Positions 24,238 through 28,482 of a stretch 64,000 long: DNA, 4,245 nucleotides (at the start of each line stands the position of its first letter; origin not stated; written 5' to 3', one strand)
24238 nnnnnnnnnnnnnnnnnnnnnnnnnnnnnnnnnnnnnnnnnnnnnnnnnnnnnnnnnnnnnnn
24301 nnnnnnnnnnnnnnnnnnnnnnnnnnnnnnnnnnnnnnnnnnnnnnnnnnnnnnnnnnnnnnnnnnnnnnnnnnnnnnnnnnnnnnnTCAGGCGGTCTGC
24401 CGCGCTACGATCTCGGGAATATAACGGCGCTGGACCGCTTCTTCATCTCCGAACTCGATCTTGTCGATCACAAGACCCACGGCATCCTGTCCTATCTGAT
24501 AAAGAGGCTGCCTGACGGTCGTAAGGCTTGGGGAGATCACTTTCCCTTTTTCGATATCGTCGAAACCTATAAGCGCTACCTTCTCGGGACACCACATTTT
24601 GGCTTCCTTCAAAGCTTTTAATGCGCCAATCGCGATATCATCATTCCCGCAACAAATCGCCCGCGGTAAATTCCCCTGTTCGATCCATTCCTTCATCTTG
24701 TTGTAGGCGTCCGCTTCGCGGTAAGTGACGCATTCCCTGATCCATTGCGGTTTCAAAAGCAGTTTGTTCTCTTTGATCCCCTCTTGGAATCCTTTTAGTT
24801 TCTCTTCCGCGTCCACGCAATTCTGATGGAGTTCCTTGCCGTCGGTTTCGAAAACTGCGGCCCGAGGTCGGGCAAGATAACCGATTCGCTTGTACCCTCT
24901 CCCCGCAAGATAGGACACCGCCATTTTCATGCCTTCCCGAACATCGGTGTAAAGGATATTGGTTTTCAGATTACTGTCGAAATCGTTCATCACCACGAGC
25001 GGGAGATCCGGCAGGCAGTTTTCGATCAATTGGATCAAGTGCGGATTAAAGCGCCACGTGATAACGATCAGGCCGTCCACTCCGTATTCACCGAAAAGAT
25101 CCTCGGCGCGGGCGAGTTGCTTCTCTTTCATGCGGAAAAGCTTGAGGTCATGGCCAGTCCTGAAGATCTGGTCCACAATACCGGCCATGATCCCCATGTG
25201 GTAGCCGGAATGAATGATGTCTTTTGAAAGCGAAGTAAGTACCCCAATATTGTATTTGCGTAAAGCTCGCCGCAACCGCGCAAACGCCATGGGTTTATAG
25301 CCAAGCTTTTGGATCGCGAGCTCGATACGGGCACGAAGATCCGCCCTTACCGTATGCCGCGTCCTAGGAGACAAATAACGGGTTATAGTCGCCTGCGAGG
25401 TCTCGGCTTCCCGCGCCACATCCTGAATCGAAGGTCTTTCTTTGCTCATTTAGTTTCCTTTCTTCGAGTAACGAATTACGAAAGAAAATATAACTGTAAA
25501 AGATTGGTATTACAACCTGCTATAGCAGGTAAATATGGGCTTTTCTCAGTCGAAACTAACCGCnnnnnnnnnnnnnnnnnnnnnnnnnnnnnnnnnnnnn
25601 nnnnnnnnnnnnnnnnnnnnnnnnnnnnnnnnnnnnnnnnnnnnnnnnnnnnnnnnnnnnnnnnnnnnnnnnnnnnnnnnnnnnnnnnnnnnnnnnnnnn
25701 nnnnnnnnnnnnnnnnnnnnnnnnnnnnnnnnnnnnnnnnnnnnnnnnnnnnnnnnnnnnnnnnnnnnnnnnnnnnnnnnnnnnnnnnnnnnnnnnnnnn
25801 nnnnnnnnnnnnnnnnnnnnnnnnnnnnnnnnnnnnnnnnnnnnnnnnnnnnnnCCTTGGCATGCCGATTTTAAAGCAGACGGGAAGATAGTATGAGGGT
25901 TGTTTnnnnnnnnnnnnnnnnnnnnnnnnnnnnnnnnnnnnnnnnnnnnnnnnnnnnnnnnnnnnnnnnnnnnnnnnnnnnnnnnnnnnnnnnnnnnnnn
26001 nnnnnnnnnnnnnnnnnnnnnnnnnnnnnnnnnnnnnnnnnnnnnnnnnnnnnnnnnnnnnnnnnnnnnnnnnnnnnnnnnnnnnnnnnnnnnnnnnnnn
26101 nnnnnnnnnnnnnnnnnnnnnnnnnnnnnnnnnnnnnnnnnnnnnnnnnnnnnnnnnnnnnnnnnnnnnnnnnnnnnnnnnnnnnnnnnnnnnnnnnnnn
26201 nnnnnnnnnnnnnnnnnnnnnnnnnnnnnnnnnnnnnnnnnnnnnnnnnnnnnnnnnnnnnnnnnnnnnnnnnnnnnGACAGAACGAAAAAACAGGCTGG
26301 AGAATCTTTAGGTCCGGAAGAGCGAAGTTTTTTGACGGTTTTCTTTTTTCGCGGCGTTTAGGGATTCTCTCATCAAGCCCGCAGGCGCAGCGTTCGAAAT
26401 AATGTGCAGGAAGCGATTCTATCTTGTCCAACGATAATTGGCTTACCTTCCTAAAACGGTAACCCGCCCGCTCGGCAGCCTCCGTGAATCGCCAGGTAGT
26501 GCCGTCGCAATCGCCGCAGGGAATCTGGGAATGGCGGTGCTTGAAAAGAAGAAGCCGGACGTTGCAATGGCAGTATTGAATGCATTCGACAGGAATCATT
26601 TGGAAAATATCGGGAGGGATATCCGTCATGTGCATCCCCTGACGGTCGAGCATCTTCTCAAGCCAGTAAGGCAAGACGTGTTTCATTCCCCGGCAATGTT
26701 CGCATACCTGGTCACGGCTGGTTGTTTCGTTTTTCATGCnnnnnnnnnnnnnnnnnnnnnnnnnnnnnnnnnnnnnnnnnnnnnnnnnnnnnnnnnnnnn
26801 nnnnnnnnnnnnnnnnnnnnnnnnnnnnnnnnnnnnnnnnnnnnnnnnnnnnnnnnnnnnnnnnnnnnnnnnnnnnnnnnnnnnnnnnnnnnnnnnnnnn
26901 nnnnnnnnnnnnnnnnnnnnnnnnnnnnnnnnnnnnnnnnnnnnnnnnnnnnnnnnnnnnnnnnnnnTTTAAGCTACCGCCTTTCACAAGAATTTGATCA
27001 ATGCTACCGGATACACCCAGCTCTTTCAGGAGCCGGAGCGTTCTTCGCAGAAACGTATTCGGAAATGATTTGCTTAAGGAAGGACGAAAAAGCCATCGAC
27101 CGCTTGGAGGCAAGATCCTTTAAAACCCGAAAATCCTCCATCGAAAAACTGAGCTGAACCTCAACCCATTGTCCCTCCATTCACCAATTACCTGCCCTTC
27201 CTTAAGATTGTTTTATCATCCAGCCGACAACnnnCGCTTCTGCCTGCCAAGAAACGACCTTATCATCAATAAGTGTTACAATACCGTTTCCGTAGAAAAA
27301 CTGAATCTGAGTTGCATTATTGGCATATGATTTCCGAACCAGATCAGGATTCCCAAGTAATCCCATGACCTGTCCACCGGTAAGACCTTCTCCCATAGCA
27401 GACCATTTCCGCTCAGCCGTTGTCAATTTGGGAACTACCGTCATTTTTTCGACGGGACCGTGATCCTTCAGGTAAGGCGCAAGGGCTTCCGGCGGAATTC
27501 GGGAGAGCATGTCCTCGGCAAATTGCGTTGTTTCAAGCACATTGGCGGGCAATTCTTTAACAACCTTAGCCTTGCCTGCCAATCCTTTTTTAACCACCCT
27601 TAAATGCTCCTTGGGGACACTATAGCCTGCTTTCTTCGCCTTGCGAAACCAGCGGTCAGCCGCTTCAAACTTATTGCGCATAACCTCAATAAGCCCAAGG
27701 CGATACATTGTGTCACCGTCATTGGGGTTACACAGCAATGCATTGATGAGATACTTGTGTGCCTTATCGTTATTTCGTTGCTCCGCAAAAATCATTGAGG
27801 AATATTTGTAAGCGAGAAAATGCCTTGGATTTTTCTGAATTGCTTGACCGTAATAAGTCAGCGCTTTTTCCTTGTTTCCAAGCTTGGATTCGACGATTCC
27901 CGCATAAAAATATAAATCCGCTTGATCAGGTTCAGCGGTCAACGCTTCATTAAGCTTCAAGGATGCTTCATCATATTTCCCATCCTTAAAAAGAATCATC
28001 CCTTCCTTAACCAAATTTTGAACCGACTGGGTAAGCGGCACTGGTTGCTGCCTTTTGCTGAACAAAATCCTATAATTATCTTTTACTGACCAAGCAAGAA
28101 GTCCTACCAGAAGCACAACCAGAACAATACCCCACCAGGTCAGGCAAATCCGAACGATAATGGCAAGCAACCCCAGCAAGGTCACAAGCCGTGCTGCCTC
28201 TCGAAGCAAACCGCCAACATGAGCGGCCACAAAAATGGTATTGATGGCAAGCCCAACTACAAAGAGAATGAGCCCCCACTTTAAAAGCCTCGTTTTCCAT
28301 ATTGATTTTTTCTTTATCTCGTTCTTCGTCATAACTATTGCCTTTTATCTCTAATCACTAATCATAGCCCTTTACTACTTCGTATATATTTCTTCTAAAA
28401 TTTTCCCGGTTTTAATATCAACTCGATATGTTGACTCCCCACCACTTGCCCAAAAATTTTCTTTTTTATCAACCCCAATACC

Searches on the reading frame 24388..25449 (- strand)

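Call 16: search_protein_families(library=pfam, proteins=[window:24388-25449:-], max_evalue=0.001)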
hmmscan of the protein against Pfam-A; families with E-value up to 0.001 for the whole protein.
window:24388-25449:- (353 aa): 4 families
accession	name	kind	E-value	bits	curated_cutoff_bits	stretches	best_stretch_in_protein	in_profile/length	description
PF13377.12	Peripla_BP_3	-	6.7e-28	98.3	26.5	1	178-352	1-166/167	Periplasmic binding protein-like domain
PF00532.27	Peripla_BP_1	-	7.1e-13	49.1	22.2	1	82-336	14-266/281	Periplasmic binding proteins and sugar binding domain of LacI family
PF00356.27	LacI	-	3.5e-09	36.7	27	1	7-53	1-45/46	Bacterial regulatory proteins, lacI family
PF13407.12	Peripla_BP_4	-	1e-06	29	35.1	1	213-300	135-220/258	Periplasmic binding protein domain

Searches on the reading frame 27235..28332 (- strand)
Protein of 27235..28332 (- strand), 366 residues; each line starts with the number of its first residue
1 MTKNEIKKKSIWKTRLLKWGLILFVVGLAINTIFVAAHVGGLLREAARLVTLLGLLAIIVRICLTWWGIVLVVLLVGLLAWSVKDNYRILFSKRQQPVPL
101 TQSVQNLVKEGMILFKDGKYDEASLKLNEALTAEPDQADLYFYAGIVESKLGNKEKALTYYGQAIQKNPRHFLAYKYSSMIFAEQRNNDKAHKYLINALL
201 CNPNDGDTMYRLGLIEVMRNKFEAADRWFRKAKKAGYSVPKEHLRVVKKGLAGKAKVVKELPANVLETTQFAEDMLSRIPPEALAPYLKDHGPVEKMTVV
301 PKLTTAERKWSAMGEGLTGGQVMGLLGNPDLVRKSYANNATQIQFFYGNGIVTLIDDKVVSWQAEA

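Call 5: search_protein_families(library=pfam, proteins=[window:27235-28332:-], max_evalue=0.1)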
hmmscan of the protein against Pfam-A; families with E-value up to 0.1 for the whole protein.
window:27235-28332:- (366 aa): 22 families
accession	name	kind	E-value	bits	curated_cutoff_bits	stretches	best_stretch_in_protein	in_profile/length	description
PF07719.23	TPR_2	-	4.8e-16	57.9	27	2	138-171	1-34/34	Tetratricopeptide repeat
PF13432.12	TPR_16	-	3.3e-12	47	32.7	3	109-169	2-62/65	Tetratricopeptide repeat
PF00515.34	TPR_1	-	1.8e-10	40.6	27.8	1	138-171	1-34/34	Tetratricopeptide repeat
PF13431.12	TPR_17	-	1.8e-09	37.6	24.4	0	128-158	3-33/34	Tetratricopeptide repeat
PF13428.12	TPR_14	-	2.8e-08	34.1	23.5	0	139-176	2-39/44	Tetratricopeptide repeat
PF13424.12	TPR_12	-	9.1e-08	32.6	30.1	1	111-165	10-72/77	Tetratricopeptide repeat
PF13414.12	TPR_11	-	1.2e-07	31.8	26.8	1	111-152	1-42/42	TPR repeat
PF14559.12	TPR_19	-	7.4e-07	29.8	25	1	114-171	1-58/68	Tetratricopeptide repeat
PF13181.12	TPR_8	-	6.5e-06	26.4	25.7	0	140-169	3-32/34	Tetratricopeptide repeat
PF13371.12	TPR_9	-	2.6e-05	24.6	35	1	123-170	14-61/73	Tetratricopeptide repeat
PF13174.12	TPR_6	-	3.3e-05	24.7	26.3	1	140-170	2-32/33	Tetratricopeptide repeat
PF25062.1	ARM_TT21_N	-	5.6e-05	23.4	40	0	174-278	102-197/222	Tetratricopeptide repeat protein 21 N-terminal ARM repeat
PF23914.1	TPR_CcmH_CycH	-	8e-05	23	42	1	123-233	35-148/158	Cytochrome c-type biogenesis protein H TPR domain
PF13374.12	TPR_10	-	0.00023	21.5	27.5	0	208-232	4-28/42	Tetratricopeptide repeat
PF22860.2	DUF7017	-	0.0056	17.1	27.5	1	143-225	6-90/141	Domain of unknown function (DUF7017)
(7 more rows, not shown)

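Call 6: search_protein_families(library=ncbifam, proteins=[window:27235-28332:-], max_evalue=0.1)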
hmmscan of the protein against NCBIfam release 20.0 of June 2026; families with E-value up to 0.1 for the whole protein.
window:27235-28332:- (366 aa): 22 families
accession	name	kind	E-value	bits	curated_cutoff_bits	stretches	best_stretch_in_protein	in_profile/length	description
TIGR02917.1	PEP_TPR_lipo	equivalog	2.8e-14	52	312.2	1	109-235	266-392/899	XrtA/PEP-CTERM system TPR-repeat protein PrsT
NF040959.1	MamA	equivalog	5.7e-14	52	200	1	102-187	103-186/204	magnetosome protein MamA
TIGR02521.1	type_IV_pilW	equivalog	4.1e-09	36.3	154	1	102-170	29-97/234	type IV pilus biogenesis/stability protein PilW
NF002725.1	PRK02603.1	equivalog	1.6e-08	34.7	143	1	109-191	40-125/173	photosystem I assembly protein Ycf3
TIGR00990.1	3a0801s09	subfamily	2.4e-07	29.8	757.25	1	116-234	306-427/615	mitochondrial import receptor subunit TOM70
NF008520.0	PRK11447.1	equivalog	2.8e-05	22.1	858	1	108-183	273-348/1157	cellulose synthase complex outer membrane protein BcsC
NF033762.1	social_mot_Tgl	equivalog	3.7e-05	23.2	225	1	115-232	111-230/252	social motility TPR repeat lipoprotein Tgl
TIGR00540.1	TPR_hemY_coli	hypoth_equivalog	3.9e-05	22.6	142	1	16-238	2-218/385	heme biosynthesis-associated TPR protein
NF047371.1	FlcA_CTERM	equivalog_domain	4.2e-05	22.2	300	1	128-232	428-533/646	periplasmic flagellar collar protein FlcA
TIGR02552.1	LcrH_SycD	equivalog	0.00018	21.2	104.8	1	116-167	64-115/136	SycD/LcrH family type III secretion system chaperone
NF033758.1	gliding_GltE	equivalog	0.00023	20.3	225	1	117-232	133-248/411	adventurous gliding motility TPR repeat lipoprotein GltE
NF033920.0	C39_PA2778_fam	equivalog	0.00024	20.6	150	1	81-200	134-252/255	PA2778 family cysteine peptidase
NF053607.1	CHU_0125_OmpA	equivalog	0.00034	19.2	620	1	103-199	18-114/639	CHU_0125 family OmpA-like outer membrane integrity protein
NF052312.1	T9SS_PorW_SprE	equivalog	0.0011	17.8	250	1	113-236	188-320/716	type IX secretion system periplasmic lipoprotein PorW/SprE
NF047558.1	TPR_END_plus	domain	0.0014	18.6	32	1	142-171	3-32/56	TPR end-of-group domain-containing protein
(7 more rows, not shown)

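Call 20: search_protein_families(library=padloc, proteins=[window:27235-28332:-], max_evalue=0.01)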
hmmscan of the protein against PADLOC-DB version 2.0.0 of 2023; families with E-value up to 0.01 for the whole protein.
window:27235-28332:- (366 aa): 0 families
